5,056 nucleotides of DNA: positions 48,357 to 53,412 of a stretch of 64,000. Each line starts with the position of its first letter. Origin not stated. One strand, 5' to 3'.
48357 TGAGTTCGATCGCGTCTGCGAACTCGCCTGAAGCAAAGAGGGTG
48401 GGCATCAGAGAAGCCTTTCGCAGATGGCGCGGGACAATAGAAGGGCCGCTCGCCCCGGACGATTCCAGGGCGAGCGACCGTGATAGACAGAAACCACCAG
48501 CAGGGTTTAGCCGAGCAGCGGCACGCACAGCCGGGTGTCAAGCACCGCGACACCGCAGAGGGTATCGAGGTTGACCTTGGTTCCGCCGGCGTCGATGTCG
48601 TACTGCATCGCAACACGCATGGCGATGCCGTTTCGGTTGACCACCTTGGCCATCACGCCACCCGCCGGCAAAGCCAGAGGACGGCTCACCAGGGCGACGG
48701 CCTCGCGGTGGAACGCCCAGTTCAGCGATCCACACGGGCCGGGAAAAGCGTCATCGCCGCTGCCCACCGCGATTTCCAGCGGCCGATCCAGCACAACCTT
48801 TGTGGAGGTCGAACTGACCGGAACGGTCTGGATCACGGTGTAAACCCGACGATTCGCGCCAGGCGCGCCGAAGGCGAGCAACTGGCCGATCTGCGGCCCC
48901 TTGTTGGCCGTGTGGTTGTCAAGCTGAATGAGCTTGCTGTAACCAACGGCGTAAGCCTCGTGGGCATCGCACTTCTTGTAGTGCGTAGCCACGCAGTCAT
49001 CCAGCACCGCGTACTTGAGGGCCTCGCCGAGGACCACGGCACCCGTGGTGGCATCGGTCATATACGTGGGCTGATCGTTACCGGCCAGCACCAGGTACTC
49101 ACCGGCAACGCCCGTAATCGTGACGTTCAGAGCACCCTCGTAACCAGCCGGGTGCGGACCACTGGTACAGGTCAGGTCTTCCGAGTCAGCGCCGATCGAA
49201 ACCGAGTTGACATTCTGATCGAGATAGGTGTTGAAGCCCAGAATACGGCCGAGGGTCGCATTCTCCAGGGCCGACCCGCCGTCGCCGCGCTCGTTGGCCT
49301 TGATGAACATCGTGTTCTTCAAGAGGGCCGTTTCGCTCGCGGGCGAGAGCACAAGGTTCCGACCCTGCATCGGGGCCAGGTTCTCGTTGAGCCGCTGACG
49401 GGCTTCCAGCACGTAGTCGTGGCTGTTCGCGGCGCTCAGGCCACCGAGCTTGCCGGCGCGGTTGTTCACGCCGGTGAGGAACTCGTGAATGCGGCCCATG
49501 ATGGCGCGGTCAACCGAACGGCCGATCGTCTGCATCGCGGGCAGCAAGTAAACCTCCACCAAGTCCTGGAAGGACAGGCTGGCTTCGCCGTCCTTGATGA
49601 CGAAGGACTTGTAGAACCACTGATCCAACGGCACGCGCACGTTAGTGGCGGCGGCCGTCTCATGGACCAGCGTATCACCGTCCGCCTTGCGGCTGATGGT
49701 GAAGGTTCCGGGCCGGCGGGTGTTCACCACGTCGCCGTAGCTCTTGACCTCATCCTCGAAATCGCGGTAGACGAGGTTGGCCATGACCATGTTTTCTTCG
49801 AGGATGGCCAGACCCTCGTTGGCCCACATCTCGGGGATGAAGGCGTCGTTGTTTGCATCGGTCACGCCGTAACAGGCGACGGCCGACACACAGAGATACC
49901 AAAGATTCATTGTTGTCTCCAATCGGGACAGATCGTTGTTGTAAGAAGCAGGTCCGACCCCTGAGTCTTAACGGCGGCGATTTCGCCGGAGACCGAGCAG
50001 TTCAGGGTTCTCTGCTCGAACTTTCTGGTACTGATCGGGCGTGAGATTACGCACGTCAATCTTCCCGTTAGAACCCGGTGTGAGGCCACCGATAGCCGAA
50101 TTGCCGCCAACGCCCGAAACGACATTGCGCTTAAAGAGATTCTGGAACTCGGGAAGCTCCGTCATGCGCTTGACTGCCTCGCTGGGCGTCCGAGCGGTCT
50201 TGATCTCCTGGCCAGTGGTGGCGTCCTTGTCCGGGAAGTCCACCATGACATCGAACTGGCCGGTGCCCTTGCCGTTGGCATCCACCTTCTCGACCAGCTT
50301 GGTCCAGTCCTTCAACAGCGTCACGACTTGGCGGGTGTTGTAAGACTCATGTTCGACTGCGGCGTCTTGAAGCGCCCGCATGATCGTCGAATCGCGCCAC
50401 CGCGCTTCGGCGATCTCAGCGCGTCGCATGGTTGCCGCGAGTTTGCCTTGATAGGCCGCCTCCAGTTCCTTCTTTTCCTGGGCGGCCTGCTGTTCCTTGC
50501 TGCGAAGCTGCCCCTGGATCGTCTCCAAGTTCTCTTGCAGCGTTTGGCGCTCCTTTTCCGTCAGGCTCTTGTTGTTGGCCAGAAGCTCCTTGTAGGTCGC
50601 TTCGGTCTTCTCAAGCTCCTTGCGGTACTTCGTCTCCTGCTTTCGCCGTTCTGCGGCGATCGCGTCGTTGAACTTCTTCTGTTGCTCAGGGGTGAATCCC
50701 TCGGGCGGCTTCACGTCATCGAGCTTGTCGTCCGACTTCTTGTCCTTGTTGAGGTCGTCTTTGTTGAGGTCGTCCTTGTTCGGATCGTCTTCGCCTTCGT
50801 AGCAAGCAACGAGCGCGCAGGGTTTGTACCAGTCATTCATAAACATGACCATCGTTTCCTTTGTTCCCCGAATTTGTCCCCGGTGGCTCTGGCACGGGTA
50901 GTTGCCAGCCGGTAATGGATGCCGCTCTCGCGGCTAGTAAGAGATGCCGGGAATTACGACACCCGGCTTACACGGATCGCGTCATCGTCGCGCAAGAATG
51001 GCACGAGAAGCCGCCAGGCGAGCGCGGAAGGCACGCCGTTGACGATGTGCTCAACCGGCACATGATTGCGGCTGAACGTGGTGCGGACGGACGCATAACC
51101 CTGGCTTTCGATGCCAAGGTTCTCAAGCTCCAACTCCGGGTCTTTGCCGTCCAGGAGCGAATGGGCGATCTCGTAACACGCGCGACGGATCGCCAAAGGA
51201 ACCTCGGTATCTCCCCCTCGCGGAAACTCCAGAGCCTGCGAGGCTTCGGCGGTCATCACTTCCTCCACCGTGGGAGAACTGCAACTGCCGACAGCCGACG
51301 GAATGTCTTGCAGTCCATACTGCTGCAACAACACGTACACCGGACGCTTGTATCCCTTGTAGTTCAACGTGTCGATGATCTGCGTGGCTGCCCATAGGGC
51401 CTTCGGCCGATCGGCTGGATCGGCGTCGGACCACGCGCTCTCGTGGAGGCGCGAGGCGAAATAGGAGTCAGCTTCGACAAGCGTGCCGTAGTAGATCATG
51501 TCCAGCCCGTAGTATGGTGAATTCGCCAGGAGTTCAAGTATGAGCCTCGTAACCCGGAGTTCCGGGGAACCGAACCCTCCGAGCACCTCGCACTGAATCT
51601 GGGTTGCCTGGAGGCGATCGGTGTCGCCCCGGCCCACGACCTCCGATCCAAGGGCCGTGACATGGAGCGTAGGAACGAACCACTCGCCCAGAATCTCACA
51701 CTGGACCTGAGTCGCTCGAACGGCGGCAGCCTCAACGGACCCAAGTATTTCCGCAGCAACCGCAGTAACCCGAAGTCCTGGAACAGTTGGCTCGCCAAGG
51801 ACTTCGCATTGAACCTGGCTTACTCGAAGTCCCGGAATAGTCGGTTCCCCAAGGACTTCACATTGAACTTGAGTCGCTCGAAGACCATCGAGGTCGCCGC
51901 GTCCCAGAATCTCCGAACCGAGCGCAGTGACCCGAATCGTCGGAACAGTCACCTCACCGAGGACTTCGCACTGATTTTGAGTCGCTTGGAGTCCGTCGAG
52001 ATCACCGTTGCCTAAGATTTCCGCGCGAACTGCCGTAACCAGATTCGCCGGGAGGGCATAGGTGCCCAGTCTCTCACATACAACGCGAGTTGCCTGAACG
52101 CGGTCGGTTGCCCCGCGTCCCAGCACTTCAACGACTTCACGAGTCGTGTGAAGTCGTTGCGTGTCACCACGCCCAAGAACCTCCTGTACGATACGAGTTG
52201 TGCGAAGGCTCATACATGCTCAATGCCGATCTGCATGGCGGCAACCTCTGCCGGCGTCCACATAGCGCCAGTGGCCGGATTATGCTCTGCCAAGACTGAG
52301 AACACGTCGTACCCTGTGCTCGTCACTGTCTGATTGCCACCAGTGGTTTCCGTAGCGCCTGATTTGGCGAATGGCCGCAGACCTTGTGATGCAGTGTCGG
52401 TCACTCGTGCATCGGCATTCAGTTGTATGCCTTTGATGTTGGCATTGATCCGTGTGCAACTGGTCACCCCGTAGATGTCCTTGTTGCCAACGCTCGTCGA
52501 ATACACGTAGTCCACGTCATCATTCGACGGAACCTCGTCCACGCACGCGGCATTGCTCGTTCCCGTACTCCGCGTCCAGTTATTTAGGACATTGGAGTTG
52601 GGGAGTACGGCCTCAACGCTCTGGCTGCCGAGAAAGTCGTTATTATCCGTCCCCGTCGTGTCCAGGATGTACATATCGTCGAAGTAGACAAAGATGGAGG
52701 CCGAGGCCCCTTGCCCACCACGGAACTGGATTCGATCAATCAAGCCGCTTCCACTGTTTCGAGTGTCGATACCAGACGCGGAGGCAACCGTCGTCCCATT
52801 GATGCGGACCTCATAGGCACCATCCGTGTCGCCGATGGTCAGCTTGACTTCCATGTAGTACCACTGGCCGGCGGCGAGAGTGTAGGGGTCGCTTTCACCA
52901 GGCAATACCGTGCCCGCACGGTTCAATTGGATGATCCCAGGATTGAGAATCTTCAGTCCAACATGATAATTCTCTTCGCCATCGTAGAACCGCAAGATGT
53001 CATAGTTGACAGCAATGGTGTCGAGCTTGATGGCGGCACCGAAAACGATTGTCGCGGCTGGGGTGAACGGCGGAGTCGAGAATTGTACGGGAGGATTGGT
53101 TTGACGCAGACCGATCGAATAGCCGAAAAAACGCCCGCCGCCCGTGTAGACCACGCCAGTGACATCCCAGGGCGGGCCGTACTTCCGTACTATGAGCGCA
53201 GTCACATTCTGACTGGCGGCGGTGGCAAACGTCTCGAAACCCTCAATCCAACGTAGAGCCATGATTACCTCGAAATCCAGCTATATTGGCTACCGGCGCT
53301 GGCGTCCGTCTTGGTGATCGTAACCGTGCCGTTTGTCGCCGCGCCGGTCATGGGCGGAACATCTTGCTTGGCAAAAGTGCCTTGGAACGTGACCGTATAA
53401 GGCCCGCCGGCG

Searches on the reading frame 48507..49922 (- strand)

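Call 17: search_protein_families(library=phrogs, proteins=[window:48507-49922:-], max_evalue=0.001)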
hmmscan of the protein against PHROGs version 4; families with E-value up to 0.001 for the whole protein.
window:48507-49922:- (471 aa): 2 families
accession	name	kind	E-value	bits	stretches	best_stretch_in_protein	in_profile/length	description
phrog_283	-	head and packaging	2.4e-58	199.3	1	26-471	6-383/385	major head protein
phrog_267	-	head and packaging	5.2e-25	89.4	1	22-238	34-259/410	major head protein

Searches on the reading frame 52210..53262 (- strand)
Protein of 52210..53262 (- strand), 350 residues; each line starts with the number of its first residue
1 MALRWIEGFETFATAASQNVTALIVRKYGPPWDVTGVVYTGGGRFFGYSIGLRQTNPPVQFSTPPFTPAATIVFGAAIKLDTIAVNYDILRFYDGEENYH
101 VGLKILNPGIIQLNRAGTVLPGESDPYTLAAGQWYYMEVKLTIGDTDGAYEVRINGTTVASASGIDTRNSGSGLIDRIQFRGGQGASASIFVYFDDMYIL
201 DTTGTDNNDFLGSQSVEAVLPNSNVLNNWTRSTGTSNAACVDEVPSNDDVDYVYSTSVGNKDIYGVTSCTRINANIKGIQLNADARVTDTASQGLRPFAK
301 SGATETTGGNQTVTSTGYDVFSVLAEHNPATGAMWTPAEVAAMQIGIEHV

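Call 17: search_protein_families(library=phrogs, proteins=[window:52210-53262:-], max_evalue=0.001)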
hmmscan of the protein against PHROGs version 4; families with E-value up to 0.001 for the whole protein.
window:52210-53262:- (350 aa): 5 families
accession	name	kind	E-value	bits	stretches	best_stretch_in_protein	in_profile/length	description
phrog_2448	-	unknown function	2.5e-36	126.5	1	3-348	2-332/335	-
phrog_30887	-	unknown function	1.7e-10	40.7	1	191-350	609-770/771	-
phrog_10924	-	unknown function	1.4e-09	38.4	1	132-347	177-405/409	-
phrog_6368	-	unknown function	8.6e-09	36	1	83-348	71-325/328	-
phrog_27578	-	unknown function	4.5e-06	27.1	1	129-349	39-273/275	-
